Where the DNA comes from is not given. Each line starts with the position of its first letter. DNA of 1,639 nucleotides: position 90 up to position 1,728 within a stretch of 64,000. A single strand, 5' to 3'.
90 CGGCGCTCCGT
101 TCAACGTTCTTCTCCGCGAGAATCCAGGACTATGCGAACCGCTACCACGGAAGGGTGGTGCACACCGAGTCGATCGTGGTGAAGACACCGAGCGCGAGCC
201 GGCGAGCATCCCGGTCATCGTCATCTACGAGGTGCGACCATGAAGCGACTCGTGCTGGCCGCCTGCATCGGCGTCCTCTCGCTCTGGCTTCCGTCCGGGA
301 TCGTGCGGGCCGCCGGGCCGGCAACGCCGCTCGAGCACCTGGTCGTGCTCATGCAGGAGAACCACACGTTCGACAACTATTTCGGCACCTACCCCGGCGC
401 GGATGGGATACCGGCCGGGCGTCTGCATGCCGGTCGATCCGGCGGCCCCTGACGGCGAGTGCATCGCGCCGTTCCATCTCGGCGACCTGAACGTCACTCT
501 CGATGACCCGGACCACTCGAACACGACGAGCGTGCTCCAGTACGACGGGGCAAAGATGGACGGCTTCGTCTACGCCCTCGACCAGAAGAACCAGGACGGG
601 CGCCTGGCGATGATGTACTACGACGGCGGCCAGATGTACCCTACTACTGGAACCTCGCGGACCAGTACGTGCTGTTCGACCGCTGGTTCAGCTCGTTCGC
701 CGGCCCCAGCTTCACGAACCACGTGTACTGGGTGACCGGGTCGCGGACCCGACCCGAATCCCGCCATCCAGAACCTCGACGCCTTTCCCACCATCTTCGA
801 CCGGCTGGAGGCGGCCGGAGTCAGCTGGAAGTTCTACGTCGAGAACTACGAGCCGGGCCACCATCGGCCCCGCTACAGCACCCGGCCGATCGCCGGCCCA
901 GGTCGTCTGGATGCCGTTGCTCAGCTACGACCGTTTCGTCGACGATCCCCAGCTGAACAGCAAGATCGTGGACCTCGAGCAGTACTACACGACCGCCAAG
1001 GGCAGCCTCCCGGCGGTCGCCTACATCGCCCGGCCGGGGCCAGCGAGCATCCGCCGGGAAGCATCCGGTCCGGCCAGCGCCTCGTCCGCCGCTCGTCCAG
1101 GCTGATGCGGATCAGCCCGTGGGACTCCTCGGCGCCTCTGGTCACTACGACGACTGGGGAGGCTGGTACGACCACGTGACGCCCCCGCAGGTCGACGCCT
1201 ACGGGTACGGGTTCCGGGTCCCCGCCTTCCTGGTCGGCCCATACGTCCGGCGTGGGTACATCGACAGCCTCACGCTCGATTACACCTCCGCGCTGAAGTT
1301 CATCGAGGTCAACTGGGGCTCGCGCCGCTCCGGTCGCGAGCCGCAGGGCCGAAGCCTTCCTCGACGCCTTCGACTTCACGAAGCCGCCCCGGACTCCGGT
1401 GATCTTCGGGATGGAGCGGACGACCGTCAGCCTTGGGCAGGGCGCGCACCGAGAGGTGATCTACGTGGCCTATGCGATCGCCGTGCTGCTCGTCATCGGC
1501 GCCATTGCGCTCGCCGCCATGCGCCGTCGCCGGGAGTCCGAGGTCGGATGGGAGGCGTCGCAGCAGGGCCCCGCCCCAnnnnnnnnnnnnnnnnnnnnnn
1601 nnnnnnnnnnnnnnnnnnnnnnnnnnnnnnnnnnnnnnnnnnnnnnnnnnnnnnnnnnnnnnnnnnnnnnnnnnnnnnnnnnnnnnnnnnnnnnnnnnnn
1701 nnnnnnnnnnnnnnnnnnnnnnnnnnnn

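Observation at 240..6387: Four-gene translationally coupled operon decaying at both ends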

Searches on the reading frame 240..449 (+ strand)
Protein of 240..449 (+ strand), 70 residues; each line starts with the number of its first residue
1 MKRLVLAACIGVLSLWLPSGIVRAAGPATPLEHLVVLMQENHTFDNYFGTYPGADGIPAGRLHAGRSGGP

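Call 5: search_protein_families(library=pfam, proteins=[window:240-449:+], max_evalue=0.1)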
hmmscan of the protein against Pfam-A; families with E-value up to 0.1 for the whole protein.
window:240-449:+ (70 aa): 1 family
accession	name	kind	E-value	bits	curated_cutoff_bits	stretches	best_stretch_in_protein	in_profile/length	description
PF04185.19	Phosphoesterase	-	7.8e-08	32.3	23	1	32-60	2-30/356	Phosphoesterase family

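Call 6: search_protein_families(library=ncbifam, proteins=[window:240-449:+], max_evalue=0.1)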
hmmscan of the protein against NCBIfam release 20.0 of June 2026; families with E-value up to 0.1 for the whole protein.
window:240-449:+ (70 aa): 2 families
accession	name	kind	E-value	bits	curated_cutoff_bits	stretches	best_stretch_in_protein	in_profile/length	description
TIGR03396.1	PC_PLC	equivalog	3.1e-08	32.5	580.25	1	26-57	39-70/688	phosphocholine-specific phospholipase C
TIGR03397.1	acid_phos_Burk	subfamily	0.0002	20.6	362.75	1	32-59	2-29/483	acid phosphatase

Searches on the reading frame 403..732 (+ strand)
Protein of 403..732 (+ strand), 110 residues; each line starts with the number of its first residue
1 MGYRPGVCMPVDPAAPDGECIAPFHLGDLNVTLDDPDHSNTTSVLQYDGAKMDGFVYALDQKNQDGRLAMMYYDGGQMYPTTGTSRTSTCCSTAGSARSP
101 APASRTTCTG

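Call 5: search_protein_families(library=pfam, proteins=[window:403-732:+], max_evalue=0.1)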
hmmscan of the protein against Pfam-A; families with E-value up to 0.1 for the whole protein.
window:403-732:+ (110 aa): 1 family
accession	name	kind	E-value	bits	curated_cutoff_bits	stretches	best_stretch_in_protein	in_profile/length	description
PF04185.19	Phosphoesterase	-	0.022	14.4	23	1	30-79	64-108/356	Phosphoesterase family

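Call 6: search_protein_families(library=ncbifam, proteins=[window:403-732:+], max_evalue=0.1)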
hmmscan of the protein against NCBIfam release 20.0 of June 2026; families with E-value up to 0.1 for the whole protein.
window:403-732:+ (110 aa): 0 families

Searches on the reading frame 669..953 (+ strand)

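Call 5: search_protein_families(library=pfam, proteins=[window:669-953:+], max_evalue=0.1)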
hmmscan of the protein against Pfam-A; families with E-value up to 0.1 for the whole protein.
window:669-953:+ (95 aa): 1 family
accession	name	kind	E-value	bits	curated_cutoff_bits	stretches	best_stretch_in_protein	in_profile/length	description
PF04185.19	Phosphoesterase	-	0.00019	21.1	23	1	2-26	119-143/356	Phosphoesterase family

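Call 6: search_protein_families(library=ncbifam, proteins=[window:669-953:+], max_evalue=0.1)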
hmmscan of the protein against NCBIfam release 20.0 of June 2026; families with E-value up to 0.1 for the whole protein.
window:669-953:+ (95 aa): 0 families

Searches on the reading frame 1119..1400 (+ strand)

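Call 5: search_protein_families(library=pfam, proteins=[window:1119-1400:+], max_evalue=0.1)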
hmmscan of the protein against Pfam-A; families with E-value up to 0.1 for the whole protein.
window:1119-1400:+ (94 aa): 1 family
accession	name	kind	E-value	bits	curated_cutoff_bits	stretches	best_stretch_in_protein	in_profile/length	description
PF04185.19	Phosphoesterase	-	1.4e-16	61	23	1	10-67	287-354/356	Phosphoesterase family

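Call 6: search_protein_families(library=ncbifam, proteins=[window:1119-1400:+], max_evalue=0.1)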
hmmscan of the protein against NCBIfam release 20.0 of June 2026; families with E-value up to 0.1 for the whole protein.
window:1119-1400:+ (94 aa): 2 families
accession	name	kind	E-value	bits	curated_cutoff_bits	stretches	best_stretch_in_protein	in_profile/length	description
TIGR03397.1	acid_phos_Burk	subfamily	2.3e-16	60.1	362.75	1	10-66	394-450/483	acid phosphatase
TIGR03396.1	PC_PLC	equivalog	2e-08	33.1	580.25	1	26-67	383-424/688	phosphocholine-specific phospholipase C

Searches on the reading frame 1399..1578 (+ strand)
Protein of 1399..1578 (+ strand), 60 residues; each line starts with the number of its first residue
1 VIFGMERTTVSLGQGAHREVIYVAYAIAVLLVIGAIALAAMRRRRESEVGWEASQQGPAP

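Call 5: search_protein_families(library=pfam, proteins=[window:1399-1578:+], max_evalue=0.1)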
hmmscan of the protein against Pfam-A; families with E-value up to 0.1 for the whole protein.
window:1399-1578:+ (60 aa): 2 families
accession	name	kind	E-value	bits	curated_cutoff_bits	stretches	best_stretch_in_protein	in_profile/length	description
PF04995.19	CcmD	-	0.03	14.9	25.6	1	24-45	10-31/44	Heme exporter protein D (CcmD)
PF00746.26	Gram_pos_anchor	-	0.074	13.5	20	1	26-47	22-42/43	LPXTG cell wall anchor motif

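Call 6: search_protein_families(library=ncbifam, proteins=[window:1399-1578:+], max_evalue=0.1)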
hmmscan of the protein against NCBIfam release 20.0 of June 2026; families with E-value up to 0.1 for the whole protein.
window:1399-1578:+ (60 aa): 8 families
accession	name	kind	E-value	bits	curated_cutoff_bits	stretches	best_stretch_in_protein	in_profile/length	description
TIGR03370.1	VPLPA-CTERM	domain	0.001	19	25.35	1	28-45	7-24/25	VPLPA-CTERM sorting domain-containing protein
NF058583.1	LAXTG_small_WW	exception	0.0017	18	65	1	24-46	30-52/54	LAXTG motif-containing small protein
NF038346.1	FtsX_actino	exception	0.011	15.1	250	1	21-48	187-214/308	permease-like cell division protein FtsX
NF058582.1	Microco_LAVTG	domain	0.014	15.5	27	1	24-45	13-34/34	LAVTG motif-containing sortase-dependent surface protein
NF040681.2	GPS-CTERM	domain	0.02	15.1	28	1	28-45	12-28/28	GPS-CTERM domain-containing protein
NF033465.3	PTPA-CTERM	subfamily_domain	0.05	13.8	29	1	33-48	10-25/26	PTPA-CTERM sorting domain-containing protein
NF051431.1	Rv0361_Cterm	subfamily_domain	0.056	13.7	37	1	20-50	4-34/140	Rv0361 family membrane protein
NF049861.1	SCO2400_fam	subfamily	0.078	13.6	55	1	22-49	98-124/136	SCO2400 family protein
